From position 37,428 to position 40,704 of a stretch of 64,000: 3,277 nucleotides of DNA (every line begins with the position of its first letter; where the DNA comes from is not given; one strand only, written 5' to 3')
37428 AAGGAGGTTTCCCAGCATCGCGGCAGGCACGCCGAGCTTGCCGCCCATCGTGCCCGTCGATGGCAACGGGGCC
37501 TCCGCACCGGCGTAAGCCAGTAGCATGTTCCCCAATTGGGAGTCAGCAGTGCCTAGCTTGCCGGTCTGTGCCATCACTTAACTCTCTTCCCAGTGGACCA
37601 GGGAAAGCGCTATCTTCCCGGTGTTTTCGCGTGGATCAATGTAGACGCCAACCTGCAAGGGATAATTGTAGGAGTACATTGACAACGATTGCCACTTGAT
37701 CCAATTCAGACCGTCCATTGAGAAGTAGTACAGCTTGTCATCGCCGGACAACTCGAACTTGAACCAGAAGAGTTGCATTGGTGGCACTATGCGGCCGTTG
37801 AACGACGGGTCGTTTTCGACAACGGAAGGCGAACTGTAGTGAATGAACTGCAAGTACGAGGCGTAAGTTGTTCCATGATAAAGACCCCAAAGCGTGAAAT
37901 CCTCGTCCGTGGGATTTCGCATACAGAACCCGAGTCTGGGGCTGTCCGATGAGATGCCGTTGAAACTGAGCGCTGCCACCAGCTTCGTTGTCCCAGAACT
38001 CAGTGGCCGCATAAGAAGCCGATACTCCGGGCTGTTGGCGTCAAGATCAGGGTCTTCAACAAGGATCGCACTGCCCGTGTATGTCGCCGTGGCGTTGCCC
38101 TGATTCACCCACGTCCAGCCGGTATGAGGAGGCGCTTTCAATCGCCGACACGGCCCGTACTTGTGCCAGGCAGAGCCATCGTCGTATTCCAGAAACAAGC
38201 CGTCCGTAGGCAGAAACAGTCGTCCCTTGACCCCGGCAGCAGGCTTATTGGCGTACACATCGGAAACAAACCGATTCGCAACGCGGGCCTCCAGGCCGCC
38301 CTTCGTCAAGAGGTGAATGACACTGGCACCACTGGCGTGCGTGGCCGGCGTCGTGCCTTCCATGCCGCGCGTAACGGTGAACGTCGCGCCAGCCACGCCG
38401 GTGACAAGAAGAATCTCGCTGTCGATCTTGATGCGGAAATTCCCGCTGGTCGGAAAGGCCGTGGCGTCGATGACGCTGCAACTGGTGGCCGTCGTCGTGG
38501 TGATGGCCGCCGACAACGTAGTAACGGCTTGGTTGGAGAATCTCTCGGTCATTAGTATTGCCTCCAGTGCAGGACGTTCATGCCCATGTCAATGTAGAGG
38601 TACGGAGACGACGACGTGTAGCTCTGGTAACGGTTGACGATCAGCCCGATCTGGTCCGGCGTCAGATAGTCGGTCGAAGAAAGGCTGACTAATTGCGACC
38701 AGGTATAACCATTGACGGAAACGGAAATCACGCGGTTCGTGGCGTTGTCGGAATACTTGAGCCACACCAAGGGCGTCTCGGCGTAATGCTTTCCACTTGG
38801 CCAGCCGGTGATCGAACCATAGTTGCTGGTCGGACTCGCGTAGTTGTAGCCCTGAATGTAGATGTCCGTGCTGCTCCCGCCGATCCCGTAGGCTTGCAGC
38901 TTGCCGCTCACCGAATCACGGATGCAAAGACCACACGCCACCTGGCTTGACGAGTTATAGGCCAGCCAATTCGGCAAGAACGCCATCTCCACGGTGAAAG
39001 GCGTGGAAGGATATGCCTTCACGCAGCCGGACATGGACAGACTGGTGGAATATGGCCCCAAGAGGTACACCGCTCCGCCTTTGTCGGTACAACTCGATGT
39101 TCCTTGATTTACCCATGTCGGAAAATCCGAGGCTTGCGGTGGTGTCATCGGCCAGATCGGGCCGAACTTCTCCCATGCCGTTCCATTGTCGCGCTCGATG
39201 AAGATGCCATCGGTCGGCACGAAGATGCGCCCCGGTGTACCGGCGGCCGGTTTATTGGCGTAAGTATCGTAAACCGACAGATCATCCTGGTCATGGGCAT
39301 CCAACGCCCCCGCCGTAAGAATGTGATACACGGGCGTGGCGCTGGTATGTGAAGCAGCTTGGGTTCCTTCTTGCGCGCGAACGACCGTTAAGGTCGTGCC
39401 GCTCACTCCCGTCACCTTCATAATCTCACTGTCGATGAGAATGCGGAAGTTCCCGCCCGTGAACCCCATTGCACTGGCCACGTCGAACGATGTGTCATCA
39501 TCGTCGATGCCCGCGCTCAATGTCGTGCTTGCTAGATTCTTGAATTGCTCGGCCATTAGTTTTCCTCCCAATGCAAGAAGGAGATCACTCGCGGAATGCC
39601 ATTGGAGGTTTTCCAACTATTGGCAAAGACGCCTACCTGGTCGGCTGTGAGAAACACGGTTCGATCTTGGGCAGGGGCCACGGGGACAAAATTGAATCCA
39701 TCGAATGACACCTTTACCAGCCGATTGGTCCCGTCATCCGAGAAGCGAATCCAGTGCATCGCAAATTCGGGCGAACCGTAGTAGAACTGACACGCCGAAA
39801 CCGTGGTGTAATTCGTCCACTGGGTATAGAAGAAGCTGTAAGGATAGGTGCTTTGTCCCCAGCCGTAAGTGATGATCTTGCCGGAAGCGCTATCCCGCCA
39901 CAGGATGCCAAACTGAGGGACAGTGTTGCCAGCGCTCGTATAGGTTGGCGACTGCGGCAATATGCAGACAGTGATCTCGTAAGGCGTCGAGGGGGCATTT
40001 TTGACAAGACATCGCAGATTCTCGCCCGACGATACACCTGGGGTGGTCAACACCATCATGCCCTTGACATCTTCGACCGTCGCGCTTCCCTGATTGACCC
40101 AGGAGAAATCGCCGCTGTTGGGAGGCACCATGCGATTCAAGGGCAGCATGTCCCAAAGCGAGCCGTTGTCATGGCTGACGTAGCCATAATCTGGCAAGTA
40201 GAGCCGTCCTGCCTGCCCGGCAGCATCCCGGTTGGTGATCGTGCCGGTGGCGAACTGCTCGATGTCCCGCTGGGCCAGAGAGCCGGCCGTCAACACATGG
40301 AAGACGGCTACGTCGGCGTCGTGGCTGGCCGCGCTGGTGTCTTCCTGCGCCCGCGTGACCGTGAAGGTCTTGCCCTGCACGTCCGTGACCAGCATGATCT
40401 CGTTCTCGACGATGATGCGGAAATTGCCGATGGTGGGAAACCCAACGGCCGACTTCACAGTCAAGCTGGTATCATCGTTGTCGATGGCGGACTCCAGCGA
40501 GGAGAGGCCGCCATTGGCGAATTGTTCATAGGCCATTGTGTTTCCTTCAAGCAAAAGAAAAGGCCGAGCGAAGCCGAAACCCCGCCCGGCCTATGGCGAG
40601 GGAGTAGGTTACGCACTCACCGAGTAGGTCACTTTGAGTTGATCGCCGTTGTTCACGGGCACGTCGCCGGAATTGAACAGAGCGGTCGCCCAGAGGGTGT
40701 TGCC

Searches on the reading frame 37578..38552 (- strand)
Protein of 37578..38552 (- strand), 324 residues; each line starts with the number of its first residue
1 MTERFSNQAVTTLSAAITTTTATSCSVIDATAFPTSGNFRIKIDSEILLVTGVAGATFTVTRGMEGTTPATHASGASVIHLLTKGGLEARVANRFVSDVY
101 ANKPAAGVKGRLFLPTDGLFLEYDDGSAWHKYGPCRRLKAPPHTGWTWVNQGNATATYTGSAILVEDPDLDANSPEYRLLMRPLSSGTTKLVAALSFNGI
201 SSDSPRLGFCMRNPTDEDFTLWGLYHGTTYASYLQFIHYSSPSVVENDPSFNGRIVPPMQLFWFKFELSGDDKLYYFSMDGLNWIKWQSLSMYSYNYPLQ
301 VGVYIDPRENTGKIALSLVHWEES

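Call 17: search_protein_families(library=phrogs, proteins=[window:37578-38552:-], max_evalue=0.001)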
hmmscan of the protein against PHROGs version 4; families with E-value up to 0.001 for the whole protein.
window:37578-38552:- (324 aa): 10 families
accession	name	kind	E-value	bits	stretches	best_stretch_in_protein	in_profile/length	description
phrog_19068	-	unknown function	8.7e-15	55.8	1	89-303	28-245/267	-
phrog_8469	-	tail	3.4e-10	40.7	1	1-164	1-166/303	tail fiber protein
phrog_6427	-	unknown function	4.3e-07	29.7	1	1-91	2-105/675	-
phrog_1101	-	tail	1.2e-06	27.7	1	9-81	555-631/1405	tail protein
phrog_12150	-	unknown function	3e-06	27.4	1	6-81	8-87/477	-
phrog_7578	-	unknown function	4.3e-06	26.9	1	8-79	22-98/300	-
phrog_38058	-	tail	1.3e-05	24.7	1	5-80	13-98/708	tail fiber protein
phrog_23837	-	head and packaging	0.00016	21.7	1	9-98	14-106/507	virion structural protein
phrog_9851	-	tail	0.00048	19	1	4-86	794-875/1092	tail fiber protein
phrog_19311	-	unknown function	0.00098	18.2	0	44-90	52-98/1023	-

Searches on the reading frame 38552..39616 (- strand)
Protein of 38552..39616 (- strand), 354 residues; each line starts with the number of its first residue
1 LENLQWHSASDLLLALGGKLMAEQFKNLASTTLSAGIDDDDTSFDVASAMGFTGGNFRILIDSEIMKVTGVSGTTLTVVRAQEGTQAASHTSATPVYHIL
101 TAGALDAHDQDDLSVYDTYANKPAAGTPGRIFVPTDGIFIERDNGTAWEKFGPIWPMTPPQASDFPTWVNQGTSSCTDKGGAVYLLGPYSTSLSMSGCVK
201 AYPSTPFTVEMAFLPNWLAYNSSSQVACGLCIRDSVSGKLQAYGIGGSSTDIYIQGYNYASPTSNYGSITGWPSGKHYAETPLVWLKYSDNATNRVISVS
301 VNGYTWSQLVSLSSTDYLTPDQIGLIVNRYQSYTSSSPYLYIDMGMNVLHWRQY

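Call 17: search_protein_families(library=phrogs, proteins=[window:38552-39616:-], max_evalue=0.001)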
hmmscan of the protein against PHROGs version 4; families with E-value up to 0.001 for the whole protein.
window:38552-39616:- (354 aa): 10 families
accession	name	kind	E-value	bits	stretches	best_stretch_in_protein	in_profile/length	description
phrog_19068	-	unknown function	4.8e-19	69.8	1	119-333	39-253/267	-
phrog_6427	-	unknown function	3e-10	40.2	1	20-108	1-104/675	-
phrog_8469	-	tail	9e-09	36.1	1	21-111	1-102/303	tail fiber protein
phrog_9851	-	tail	2.2e-08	33.4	1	26-118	796-889/1092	tail fiber protein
phrog_1101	-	tail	9.5e-08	31.3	1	29-106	555-638/1405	tail protein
phrog_38058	-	tail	1.6e-07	31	1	29-100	18-100/708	tail fiber protein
phrog_12150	-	unknown function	1.2e-06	28.7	1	29-102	11-90/477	-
phrog_4406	-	head and packaging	5.7e-05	20.9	1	34-96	1285-1348/3231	virion structural protein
phrog_11439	-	tail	0.00016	21.1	1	29-100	200-276/775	tail fiber protein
phrog_23837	-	head and packaging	0.00036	20.5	1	29-110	14-102/507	virion structural protein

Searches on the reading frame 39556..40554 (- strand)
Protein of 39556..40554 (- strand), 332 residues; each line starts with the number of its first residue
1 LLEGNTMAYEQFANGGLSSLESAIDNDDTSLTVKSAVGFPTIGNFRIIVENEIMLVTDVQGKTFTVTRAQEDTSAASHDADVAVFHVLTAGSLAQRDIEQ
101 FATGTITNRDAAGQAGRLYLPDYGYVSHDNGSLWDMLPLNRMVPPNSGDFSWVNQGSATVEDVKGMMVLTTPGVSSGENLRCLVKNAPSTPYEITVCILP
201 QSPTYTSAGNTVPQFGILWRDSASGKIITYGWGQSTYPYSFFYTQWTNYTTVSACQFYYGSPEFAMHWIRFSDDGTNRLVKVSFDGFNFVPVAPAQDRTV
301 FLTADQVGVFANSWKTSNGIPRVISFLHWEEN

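Call 17: search_protein_families(library=phrogs, proteins=[window:39556-40554:-], max_evalue=0.001)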
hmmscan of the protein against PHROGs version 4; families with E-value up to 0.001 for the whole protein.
window:39556-40554:- (332 aa): 8 families
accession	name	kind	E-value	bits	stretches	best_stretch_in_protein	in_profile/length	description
phrog_19068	-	unknown function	5.2e-21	76.2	1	104-314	37-250/267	-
phrog_38058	-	tail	1e-07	31.7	1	18-95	20-107/708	tail fiber protein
phrog_6427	-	unknown function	5.9e-07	29.3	1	12-110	6-120/675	-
phrog_8469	-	tail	1.8e-06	28.5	1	12-103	5-108/303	tail fiber protein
phrog_1101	-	tail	5.8e-06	25.4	1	17-91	556-635/1405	tail protein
phrog_11439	-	tail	4.1e-05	23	1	19-89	203-277/775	tail fiber protein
phrog_23837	-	head and packaging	0.00019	21.4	1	23-110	21-112/507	virion structural protein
phrog_12150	-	unknown function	0.00025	21.1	1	20-91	15-91/477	-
